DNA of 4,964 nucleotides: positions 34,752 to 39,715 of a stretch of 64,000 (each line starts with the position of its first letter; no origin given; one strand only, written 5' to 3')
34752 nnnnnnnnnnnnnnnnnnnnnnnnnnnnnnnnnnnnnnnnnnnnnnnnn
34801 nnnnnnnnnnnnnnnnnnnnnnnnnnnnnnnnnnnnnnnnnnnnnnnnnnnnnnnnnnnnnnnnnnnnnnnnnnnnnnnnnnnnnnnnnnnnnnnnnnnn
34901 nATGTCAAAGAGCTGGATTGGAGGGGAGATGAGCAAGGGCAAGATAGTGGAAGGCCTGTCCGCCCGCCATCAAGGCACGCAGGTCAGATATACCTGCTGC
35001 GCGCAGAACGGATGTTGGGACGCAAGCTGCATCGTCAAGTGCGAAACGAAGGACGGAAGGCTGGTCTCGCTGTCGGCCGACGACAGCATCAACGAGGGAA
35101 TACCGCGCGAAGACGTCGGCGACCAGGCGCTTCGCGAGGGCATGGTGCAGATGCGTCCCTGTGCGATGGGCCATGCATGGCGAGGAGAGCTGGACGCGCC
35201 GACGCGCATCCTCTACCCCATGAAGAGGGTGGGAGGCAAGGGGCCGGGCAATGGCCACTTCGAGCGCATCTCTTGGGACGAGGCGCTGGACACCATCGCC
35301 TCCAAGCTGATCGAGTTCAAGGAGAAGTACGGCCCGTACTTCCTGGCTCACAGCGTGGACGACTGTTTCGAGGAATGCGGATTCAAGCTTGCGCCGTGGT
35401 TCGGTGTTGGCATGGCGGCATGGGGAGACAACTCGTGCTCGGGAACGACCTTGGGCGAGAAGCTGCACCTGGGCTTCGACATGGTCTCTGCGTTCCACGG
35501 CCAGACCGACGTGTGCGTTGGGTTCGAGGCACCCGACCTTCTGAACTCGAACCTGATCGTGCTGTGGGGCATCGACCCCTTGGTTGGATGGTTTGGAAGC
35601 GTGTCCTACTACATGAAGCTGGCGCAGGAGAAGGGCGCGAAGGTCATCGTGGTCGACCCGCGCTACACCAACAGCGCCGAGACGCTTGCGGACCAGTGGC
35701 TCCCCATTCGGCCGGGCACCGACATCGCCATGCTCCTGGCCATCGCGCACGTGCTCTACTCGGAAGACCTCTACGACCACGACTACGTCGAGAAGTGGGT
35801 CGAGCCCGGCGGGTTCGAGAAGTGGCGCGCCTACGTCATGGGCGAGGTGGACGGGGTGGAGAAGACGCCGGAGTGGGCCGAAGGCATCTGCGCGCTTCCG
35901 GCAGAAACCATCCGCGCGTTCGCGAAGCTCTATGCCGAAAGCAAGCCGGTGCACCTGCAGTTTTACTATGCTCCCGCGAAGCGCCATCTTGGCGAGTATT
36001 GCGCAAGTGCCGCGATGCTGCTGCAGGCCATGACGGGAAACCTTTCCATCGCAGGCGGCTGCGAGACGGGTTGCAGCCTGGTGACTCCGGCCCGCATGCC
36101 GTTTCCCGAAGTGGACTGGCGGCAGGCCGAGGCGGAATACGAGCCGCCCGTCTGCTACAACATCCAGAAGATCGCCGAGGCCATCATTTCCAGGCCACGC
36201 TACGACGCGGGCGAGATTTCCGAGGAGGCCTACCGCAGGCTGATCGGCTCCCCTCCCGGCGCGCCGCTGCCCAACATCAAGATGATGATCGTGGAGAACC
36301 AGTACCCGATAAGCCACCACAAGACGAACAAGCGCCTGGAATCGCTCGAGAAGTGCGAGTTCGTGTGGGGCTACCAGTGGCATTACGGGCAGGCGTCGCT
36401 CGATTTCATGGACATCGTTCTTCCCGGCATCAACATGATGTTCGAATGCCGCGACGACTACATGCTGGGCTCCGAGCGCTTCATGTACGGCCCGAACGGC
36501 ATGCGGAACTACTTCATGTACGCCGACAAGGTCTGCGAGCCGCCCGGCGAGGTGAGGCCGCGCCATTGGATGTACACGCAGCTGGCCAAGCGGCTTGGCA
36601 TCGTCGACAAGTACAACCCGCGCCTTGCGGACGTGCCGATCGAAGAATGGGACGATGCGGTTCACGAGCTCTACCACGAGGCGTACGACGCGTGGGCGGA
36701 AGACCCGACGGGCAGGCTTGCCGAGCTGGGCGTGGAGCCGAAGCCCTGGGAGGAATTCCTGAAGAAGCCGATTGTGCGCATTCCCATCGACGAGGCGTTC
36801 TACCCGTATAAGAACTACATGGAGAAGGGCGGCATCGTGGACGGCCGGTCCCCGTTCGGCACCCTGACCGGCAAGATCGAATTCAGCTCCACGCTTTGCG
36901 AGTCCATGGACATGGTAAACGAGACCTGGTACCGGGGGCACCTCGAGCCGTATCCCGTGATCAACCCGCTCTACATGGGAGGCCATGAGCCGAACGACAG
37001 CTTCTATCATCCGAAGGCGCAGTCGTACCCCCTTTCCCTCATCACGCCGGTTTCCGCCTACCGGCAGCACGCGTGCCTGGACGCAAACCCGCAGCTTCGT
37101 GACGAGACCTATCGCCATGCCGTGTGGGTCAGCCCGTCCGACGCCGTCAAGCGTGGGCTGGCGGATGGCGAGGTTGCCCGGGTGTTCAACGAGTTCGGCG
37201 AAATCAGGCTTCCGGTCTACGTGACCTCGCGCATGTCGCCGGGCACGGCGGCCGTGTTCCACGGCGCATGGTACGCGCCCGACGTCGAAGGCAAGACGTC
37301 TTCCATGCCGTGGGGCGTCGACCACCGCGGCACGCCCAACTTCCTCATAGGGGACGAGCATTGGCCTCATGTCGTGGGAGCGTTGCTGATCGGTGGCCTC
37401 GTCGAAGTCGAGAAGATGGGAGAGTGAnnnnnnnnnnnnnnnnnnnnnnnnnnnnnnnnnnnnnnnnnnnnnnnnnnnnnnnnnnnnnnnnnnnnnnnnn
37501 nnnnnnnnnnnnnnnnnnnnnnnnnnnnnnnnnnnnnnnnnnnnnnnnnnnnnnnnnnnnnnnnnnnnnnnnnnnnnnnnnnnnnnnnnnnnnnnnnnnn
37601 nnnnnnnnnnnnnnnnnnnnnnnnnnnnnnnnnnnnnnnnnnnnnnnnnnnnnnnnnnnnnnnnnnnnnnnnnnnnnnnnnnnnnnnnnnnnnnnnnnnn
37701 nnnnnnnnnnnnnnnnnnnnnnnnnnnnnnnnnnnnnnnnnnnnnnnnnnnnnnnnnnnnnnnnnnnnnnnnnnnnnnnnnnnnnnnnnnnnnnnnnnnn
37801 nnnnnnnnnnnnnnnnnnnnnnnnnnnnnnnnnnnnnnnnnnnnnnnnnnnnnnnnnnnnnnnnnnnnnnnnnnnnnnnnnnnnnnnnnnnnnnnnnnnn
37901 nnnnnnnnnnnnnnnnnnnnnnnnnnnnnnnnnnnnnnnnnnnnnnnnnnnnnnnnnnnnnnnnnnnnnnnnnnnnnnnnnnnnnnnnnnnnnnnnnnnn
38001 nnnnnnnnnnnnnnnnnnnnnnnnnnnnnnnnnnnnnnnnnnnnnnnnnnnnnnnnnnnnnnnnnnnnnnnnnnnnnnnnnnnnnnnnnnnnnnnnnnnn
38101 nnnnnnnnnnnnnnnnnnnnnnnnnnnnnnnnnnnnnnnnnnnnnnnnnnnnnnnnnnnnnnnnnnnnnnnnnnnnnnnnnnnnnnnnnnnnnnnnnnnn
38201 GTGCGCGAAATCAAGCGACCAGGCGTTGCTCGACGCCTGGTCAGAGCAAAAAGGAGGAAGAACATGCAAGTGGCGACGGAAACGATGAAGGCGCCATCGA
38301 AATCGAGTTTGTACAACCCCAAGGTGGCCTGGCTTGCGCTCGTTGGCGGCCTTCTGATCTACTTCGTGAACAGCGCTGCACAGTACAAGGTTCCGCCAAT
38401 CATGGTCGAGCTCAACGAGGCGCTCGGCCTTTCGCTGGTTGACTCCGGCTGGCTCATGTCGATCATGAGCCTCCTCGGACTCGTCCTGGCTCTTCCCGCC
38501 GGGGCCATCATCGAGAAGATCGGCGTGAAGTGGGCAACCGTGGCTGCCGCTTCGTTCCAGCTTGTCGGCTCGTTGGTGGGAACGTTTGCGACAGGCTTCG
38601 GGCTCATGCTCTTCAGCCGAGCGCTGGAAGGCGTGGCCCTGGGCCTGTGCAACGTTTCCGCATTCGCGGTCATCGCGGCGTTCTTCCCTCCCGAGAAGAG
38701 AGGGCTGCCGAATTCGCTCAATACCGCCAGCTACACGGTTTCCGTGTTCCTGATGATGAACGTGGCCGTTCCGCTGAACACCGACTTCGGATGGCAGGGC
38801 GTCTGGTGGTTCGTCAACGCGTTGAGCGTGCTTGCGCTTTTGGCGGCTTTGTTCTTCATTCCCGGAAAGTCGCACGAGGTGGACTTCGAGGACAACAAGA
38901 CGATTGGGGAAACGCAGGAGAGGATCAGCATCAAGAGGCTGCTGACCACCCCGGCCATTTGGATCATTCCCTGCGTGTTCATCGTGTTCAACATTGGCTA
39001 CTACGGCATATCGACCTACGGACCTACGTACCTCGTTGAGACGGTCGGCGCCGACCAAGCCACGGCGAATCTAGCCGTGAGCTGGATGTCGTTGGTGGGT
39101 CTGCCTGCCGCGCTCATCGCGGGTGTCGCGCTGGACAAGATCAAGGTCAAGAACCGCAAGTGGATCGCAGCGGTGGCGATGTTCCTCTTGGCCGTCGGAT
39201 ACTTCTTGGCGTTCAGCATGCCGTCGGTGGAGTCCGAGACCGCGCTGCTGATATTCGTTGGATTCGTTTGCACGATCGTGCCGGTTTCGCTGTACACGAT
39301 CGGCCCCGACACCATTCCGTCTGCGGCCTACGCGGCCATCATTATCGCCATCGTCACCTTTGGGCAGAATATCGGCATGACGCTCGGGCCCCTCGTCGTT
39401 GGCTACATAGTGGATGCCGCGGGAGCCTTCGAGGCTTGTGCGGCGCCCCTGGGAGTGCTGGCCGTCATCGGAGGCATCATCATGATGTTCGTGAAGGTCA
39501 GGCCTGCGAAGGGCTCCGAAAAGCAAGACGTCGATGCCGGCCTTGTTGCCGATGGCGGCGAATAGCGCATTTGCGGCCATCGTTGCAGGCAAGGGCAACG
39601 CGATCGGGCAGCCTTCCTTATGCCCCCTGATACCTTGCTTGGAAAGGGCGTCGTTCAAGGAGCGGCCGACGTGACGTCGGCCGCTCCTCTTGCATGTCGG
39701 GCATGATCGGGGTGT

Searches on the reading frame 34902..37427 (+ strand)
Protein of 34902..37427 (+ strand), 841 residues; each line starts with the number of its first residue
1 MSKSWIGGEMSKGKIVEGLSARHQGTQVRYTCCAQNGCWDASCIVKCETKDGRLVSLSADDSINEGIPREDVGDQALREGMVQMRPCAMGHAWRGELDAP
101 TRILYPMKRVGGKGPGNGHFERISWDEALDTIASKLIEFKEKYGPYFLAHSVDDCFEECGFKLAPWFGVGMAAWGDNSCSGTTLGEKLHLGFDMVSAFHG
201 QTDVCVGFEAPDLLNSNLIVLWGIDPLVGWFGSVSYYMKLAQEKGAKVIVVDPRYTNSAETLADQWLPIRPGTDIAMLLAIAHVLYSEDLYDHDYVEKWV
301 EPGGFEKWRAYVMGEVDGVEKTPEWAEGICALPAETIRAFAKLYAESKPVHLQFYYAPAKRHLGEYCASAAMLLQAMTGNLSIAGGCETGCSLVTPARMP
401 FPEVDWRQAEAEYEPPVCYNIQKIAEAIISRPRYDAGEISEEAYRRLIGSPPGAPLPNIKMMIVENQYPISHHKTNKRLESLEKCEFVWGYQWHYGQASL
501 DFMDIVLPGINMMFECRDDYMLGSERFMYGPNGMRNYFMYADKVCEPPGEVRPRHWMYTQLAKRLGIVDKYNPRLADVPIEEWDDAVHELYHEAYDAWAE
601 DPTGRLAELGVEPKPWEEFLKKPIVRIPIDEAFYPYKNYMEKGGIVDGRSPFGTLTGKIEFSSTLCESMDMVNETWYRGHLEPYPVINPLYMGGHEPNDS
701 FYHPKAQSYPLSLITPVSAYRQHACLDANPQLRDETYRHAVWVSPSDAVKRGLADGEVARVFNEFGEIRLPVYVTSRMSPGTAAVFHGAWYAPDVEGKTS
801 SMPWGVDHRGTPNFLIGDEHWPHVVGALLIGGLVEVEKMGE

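Call 41: search_protein_families(library=pfam, proteins=[window:34902-37427:+], max_evalue=0.001)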
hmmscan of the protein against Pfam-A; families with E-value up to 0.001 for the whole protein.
window:34902-37427:+ (841 aa): 2 families
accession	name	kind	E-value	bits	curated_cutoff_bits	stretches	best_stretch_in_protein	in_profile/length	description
PF00384.28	Molybdopterin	-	8.9e-34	117.5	24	1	102-564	1-353/353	Molybdopterin oxidoreductase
PF01568.27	Molydop_binding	-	2.7e-17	63.2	26.8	1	711-818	1-94/110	Molydopterin dinucleotide binding domain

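Call 55: search_solved_structures(query=window:34902-37427:+, max_evalue=1e-15)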
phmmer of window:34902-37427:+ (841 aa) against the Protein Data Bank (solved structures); distinct sequences matched with E-value up to 1e-15: 27.
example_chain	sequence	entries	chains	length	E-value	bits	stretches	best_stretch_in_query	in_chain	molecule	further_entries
1eu1_A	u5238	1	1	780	1.5e-50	175.6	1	91-386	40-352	DIMETHYL SULFOXIDE REDUCTASE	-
1e18_A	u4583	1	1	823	2.8e-49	171.4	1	97-386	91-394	DMSO REDUCTASE.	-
1e60_A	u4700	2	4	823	4.4e-49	170.7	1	97-386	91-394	Dimethyl sulfoxide/trimethylamine N-oxide reductase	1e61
4dmr_A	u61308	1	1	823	9.1e-49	169.7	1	97-386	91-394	DMSO REDUCTASE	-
1dmr_A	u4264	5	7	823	9.7e-49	169.6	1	97-386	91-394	DMSO REDUCTASE | Dimethyl sulfoxide/trimethylamine N-oxide reductase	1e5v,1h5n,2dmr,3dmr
1dms_A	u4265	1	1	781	7.9e-48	166.6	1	96-386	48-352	DMSO REDUCTASE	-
7l5i_A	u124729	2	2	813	1e-47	166.2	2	116-386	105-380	Trimethylamine-N-oxide reductase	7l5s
9h4t_A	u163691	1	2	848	2.5e-43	151.7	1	115-821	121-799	Trimethylamine-N-oxide reductase 1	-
1tmo_A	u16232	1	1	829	2.7e-43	151.6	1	86-575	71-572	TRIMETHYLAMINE N-OXIDE REDUCTASE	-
2vpw_A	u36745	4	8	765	1.7e-35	125.8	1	86-405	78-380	THIOSULFATE REDUCTASE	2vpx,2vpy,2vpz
4v4c_A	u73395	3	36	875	6.7e-31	110.6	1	118-347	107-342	Pyrogallol hydroxytransferase large subunit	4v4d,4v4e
2e7z_A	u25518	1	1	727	3.6e-29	104.8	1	101-388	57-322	Acetylene hydratase Ahy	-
9vap_A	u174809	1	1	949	2.2e-28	102.2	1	84-387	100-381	Formate dehydrogenase molybdopterin-binding subunit FdhA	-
9wxb_B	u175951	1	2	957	4.2e-25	91.4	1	87-384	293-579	Formate dehydrogenase alpha subunit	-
5e7o_A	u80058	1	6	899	5.2e-23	84.4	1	84-295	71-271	DMSO reductase family type II enzyme, molybdopterin subunit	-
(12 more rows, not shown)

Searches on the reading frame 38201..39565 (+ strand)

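Call 41: search_protein_families(library=pfam, proteins=[window:38201-39565:+], max_evalue=0.001)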
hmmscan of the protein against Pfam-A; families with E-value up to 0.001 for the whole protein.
window:38201-39565:+ (454 aa): 3 families
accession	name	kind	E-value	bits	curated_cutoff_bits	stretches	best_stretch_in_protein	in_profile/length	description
PF07690.21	MFS_1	-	1.7e-53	182.2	33.4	2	51-378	2-329/347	Major Facilitator Superfamily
PF00083.30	Sugar_tr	-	2.4e-08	33.7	22.3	1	73-221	43-192/452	Sugar (and other) transporter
PF06779.20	MFS_4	-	2.5e-06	27.6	26.3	1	65-428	13-363/364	Uncharacterised MFS-type transporter YbfB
